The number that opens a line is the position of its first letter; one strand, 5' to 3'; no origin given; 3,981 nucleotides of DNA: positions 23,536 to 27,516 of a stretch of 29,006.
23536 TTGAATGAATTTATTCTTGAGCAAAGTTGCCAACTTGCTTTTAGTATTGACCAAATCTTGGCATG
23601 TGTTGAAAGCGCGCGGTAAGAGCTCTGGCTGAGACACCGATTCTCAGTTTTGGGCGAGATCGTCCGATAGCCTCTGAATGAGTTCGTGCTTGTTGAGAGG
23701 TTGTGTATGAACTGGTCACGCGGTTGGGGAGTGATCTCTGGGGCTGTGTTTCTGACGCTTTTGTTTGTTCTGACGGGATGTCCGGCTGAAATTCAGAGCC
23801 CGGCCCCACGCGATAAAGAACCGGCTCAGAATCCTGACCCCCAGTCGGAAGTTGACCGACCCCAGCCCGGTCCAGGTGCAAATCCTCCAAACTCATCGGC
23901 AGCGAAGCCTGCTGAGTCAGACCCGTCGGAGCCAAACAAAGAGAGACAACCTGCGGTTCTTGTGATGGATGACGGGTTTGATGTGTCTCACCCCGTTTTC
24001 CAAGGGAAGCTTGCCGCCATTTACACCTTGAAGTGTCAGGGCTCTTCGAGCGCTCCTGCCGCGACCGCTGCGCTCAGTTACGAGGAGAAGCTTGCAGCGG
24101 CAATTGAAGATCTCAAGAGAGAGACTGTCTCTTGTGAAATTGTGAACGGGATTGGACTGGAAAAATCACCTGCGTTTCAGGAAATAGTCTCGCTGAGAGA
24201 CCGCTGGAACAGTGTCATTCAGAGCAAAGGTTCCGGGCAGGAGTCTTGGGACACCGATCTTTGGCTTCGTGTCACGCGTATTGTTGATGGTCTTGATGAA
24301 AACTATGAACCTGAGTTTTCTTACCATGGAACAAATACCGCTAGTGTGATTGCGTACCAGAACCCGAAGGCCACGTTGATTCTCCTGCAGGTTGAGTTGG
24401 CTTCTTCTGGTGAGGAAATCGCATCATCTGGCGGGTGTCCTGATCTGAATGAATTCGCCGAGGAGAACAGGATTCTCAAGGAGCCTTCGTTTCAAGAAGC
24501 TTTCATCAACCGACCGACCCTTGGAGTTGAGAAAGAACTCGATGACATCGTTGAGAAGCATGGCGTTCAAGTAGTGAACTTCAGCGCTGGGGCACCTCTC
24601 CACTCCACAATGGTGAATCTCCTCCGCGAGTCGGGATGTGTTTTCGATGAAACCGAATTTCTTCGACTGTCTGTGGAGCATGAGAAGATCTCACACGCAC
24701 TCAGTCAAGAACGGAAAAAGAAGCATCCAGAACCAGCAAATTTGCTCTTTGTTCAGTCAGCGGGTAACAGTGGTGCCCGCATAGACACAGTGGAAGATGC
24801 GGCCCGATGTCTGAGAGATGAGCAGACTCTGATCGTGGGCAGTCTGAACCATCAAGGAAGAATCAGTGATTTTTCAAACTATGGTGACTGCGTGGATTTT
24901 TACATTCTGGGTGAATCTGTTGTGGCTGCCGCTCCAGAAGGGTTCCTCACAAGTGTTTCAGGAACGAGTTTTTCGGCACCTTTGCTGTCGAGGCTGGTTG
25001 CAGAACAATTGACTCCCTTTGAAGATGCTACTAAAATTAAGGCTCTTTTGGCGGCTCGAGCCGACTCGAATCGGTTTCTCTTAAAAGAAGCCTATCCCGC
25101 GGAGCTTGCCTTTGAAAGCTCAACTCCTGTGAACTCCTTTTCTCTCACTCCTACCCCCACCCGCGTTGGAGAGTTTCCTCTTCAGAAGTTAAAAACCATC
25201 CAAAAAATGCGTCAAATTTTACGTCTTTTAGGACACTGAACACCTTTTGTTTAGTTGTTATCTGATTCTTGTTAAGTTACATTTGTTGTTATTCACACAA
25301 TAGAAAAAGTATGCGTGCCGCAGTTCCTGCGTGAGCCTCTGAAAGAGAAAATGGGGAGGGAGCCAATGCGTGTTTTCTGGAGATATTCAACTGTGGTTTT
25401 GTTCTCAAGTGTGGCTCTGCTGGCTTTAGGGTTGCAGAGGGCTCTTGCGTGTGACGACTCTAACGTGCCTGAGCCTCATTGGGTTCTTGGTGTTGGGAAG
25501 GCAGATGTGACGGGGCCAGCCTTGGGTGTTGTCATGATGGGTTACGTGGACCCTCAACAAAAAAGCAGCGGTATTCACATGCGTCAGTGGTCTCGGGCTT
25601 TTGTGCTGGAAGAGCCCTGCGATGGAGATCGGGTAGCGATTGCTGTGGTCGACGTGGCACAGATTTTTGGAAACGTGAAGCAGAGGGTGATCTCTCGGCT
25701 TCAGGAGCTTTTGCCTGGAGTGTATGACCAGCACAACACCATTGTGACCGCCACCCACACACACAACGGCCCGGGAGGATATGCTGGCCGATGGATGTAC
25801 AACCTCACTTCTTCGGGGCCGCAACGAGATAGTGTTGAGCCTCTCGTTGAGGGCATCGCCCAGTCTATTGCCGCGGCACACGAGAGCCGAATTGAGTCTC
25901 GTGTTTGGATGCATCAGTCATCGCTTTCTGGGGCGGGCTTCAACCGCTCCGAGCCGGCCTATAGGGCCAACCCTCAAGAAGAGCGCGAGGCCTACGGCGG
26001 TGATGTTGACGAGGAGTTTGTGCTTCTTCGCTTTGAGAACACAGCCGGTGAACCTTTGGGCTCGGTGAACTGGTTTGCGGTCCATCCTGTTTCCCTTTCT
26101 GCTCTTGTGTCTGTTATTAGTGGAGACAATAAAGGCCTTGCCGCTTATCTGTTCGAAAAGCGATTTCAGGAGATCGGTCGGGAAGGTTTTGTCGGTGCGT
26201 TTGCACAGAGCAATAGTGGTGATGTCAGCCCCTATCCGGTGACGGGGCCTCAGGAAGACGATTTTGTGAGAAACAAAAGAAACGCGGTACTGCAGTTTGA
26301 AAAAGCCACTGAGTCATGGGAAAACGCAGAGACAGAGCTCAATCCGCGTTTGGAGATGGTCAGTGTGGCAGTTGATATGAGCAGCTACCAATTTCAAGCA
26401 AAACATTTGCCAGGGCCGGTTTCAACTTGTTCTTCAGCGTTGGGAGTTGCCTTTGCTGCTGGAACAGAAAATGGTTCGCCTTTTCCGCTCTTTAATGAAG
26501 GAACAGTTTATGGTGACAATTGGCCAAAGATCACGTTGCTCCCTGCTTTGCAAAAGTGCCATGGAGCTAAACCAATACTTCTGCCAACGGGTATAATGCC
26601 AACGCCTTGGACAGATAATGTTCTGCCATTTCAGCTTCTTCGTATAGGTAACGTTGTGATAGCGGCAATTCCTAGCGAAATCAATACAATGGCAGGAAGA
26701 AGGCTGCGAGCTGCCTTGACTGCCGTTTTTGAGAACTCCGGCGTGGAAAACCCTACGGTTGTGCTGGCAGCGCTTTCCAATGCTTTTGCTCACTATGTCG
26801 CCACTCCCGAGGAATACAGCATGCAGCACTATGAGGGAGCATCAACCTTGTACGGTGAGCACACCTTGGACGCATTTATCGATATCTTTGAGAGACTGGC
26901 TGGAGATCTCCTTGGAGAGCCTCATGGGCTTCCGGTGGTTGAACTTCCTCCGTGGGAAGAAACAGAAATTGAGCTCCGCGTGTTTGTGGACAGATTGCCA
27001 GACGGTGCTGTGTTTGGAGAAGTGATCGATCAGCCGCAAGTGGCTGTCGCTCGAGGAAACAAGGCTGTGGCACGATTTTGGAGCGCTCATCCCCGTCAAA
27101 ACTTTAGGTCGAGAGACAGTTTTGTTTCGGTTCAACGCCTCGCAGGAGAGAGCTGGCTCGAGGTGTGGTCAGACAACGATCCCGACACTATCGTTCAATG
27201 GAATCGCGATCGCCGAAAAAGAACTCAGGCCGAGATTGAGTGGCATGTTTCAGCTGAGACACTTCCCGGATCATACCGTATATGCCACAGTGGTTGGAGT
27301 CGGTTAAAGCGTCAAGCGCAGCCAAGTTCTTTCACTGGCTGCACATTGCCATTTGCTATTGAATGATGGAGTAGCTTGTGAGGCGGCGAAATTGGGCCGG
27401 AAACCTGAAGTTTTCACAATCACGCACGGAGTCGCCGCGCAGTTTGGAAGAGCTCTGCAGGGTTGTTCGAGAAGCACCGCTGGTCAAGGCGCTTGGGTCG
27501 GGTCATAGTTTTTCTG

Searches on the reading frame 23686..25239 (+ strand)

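Call 5: search_protein_families(library=pfam, proteins=[window:23686-25239:+], max_evalue=0.01)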
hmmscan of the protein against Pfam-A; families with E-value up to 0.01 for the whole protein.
window:23686-25239:+ (517 aa): 1 family
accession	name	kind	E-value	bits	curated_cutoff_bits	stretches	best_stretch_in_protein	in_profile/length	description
PF00082.27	Peptidase_S8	-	1.5e-22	80.7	21.8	1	88-459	3-273/288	Subtilase family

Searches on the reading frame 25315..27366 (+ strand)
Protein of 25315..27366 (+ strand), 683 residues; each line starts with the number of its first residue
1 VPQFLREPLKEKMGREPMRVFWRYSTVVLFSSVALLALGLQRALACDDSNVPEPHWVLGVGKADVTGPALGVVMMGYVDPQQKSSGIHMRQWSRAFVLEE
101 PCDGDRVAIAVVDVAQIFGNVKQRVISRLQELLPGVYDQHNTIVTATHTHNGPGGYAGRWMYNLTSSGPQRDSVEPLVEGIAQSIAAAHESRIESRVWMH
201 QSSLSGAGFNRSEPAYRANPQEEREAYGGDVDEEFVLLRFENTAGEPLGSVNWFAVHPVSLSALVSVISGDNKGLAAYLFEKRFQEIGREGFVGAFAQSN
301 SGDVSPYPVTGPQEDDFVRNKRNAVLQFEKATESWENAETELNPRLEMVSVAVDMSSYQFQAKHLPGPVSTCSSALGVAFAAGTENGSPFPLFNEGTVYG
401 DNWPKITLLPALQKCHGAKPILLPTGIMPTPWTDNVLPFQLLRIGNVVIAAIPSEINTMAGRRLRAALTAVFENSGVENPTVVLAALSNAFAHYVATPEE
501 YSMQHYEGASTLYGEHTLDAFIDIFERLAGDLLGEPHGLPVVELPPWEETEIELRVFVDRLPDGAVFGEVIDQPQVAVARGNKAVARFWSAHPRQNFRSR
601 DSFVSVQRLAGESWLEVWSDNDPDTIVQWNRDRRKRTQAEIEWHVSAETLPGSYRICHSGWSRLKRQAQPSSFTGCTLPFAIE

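Call 5: search_protein_families(library=pfam, proteins=[window:25315-27366:+], max_evalue=0.01)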
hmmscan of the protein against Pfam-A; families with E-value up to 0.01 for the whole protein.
window:25315-27366:+ (683 aa): 2 families
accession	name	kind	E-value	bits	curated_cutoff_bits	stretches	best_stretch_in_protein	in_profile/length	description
PF04734.18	Ceramidase_alk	-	2e-147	492.3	32.1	1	57-522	2-508/509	Neutral/alkaline non-lysosomal ceramidase, N-terminal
PF17048.11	Ceramidse_alk_C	-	5.6e-30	104.8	30.5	1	552-682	32-169/169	Neutral/alkaline non-lysosomal ceramidase, C-terminal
